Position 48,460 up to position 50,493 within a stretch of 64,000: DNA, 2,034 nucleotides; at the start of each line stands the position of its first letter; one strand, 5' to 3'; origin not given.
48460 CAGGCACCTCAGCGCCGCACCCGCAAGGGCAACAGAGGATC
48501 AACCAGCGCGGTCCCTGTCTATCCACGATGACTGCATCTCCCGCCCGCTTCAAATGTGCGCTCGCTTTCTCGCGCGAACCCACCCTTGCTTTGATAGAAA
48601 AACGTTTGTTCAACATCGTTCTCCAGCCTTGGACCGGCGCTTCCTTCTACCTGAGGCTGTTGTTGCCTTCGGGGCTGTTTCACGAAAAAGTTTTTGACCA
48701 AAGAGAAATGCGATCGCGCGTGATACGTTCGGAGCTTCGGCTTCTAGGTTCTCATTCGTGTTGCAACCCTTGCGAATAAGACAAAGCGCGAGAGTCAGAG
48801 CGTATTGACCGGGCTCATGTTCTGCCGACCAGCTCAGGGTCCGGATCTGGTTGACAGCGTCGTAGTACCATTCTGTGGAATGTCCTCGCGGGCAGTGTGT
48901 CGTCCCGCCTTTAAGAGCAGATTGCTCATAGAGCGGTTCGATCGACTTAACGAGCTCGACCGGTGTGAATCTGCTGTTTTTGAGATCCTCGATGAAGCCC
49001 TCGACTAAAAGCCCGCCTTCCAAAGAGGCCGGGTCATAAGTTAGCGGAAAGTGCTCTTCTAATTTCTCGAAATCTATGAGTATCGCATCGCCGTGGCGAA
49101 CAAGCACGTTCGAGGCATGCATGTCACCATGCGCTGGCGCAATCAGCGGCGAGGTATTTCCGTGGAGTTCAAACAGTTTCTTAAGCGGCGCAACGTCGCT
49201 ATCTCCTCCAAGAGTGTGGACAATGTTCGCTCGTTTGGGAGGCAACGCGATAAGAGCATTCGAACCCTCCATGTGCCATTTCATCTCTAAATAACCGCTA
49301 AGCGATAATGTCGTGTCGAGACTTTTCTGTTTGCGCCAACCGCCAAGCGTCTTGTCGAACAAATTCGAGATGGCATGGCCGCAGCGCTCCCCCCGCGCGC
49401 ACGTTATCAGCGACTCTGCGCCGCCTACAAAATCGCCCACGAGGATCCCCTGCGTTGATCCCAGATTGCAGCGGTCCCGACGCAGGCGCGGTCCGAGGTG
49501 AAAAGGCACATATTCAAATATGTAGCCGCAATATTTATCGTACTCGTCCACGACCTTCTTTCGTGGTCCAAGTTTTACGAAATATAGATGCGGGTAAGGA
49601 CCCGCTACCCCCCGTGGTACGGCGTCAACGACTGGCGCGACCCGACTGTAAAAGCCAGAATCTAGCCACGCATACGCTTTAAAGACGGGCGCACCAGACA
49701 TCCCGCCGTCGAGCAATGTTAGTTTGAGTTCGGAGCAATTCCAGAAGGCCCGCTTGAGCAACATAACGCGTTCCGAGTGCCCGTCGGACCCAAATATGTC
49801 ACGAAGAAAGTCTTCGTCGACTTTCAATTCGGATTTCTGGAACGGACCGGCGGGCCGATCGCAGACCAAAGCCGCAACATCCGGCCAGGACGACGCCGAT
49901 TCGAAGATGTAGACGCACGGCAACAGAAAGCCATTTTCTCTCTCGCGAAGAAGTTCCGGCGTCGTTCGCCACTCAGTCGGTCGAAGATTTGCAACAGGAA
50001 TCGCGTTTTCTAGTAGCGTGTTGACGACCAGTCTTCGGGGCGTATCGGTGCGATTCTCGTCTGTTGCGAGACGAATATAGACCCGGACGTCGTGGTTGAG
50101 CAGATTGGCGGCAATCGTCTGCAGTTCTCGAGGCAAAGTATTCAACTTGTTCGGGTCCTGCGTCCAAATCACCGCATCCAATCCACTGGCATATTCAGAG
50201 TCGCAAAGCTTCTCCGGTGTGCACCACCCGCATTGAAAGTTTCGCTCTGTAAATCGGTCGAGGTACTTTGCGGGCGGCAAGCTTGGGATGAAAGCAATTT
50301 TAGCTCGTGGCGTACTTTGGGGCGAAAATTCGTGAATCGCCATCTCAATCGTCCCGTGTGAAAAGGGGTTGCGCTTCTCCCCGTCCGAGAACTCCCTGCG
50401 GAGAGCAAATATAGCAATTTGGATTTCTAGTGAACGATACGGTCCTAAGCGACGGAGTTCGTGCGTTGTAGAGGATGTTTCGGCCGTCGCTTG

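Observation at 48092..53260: WYL-regulated ubiquitin-like conjugation operon carrying an extra kinase-fold gene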

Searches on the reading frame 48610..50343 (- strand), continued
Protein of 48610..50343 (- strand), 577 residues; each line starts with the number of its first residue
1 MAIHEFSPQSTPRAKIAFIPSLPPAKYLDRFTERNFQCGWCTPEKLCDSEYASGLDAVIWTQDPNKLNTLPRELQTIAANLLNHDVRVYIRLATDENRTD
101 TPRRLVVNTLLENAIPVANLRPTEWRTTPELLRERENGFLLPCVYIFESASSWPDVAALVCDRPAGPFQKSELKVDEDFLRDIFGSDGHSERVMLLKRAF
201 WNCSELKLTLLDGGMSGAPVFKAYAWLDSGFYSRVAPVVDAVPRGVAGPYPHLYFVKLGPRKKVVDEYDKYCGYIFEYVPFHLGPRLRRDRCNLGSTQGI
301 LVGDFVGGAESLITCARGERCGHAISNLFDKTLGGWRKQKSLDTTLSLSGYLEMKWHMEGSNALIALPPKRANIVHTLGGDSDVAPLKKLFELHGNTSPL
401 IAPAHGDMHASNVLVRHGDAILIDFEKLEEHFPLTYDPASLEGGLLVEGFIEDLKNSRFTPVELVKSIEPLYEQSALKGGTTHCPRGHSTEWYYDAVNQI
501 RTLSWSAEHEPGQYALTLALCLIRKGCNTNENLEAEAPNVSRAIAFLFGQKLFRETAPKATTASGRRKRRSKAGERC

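Call 96: search_solved_structures(query=A1, max_evalue=0.01)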
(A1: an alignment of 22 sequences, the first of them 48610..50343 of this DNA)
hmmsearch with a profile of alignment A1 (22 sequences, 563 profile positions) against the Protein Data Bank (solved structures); distinct sequences matched with E-value up to 0.01: 0.

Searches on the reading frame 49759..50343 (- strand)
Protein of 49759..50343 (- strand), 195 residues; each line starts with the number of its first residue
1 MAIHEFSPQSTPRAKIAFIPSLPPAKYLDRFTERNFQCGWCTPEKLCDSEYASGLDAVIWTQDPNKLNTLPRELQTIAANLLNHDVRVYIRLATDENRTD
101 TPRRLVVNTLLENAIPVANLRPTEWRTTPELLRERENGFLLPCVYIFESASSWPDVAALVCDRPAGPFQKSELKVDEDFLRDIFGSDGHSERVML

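Call 56: predict_structure(alignment_id=A2)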
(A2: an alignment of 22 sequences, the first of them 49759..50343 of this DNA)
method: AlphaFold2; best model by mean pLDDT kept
length: 195 residues; sequences in the alignment: 22
mean_pLDDT: 81.8   pTM: 0.73
mean pLDDT of the five models: 81.8, 79.1, 78.2, 78.2, 77.4
residues with pLDDT >= 90: 72; 70-90: 84; 50-70: 30; < 50: 9
segments of 3 or more residues with pLDDT < 50: 1-9
pLDDT, mean of each block of 10 residues (from residue 1): 42 83 90 90 92 92 92 92 91 87 93 88 84 62 87 89 65 67 78 64
secondary structure, 60 per line:
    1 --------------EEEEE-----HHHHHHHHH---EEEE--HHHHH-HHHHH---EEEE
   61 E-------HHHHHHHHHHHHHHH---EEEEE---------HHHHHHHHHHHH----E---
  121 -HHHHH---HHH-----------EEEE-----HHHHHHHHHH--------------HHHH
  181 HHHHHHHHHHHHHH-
elements in order: E15-19 H25-33 E37-40 H43-47 H49-53 E57-61 H69-83 E87-91 H101-112 H122-126 E144-147 H153-162 H177-194

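Call 59: fold_search(model_id=the predicted structure, library=pdb)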
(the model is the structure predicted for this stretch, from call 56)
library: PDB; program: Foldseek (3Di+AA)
matches with E <= 10: 1475; with E <= 0.001: 0
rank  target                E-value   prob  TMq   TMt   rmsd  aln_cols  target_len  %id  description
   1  7y19                  2.5e-03  1.00  0.39  0.53   4.4       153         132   12  Transcriptional regulator BrpR (released 2023-07-05)
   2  2yxb                  8.6e-03  1.00  0.41  0.53   4.6       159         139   11  Crystal structure of the methylmalonyl-CoA mutase alpha-subunit from Aeropyrum pernix (released 2007-10-30)
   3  8snz_B                1.0e-02  0.57  0.26  0.30   8.3       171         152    8  X-ray Crystal Structure of FMN-bound long-chain flavodoxin from Rhodopseudomonas palustris (released 2024-03-13)
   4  5h7k                  1.7e-02  0.82  0.32  0.19  20.0       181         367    9  Crystal structure of Elongation factor 2 GDP-form (released 2018-02-21)
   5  1pui_B                1.8e-02  0.94  0.39  0.44   6.4       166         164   12  Structure of EngB GTPase (released 2003-07-08)
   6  4lda_F                2.2e-02  0.97  0.36  0.52   5.2       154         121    6  Crystal structure of a CheY-like protein (tadZ) from Pseudomonas aeruginosa PAO1 at 2.70 A resolution (released 2013-07-24)
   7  4lda_D                2.3e-02  0.97  0.38  0.56   4.8       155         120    8  Crystal structure of a CheY-like protein (tadZ) from Pseudomonas aeruginosa PAO1 at 2.70 A resolution (released 2013-07-24)
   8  2a9v_D                2.3e-02  0.97  0.33  0.32   5.8       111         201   10  Crystal structure of a putative gmp synthase subunit a protein (ta0944m) from thermoplasma acidophilum at 2.45 A resol (released 2005-08-02)
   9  4lda_G                2.8e-02  0.97  0.37  0.55   4.7       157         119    8  Crystal structure of a CheY-like protein (tadZ) from Pseudomonas aeruginosa PAO1 at 2.70 A resolution (released 2013-07-24)
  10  4r3u_C                2.8e-02  0.92  0.38  0.51   5.2       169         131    8  Crystal structure of 2-Hydroxyisobutyryl-CoA Mutase (released 2015-03-11)
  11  8os9_D                2.8e-02  0.54  0.26  0.37   7.2       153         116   13  Structure of Homo sapiens 2'-deoxynucleoside 5'-phosphate N-hydrolase 1 (DNPH1) (released 2023-08-30)
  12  4lda_E                3.0e-02  0.97  0.37  0.55   4.9       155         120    8  Crystal structure of a CheY-like protein (tadZ) from Pseudomonas aeruginosa PAO1 at 2.70 A resolution (released 2013-07-24)
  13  2a9v_B                3.0e-02  0.96  0.33  0.33   5.9       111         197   10  Crystal structure of a putative gmp synthase subunit a protein (ta0944m) from thermoplasma acidophilum at 2.45 A resol (released 2005-08-02)
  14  9htx_C                3.2e-02  0.63  0.31  0.21   7.8       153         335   15  Glycosyltransferase C from the Limosilactobacillus reuteri accessory secretion system. Apo form. (released 2025-04-23)
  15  4r3u_D                3.4e-02  0.96  0.39  0.54   5.3       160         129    6  Crystal structure of 2-Hydroxyisobutyryl-CoA Mutase (released 2015-03-11)
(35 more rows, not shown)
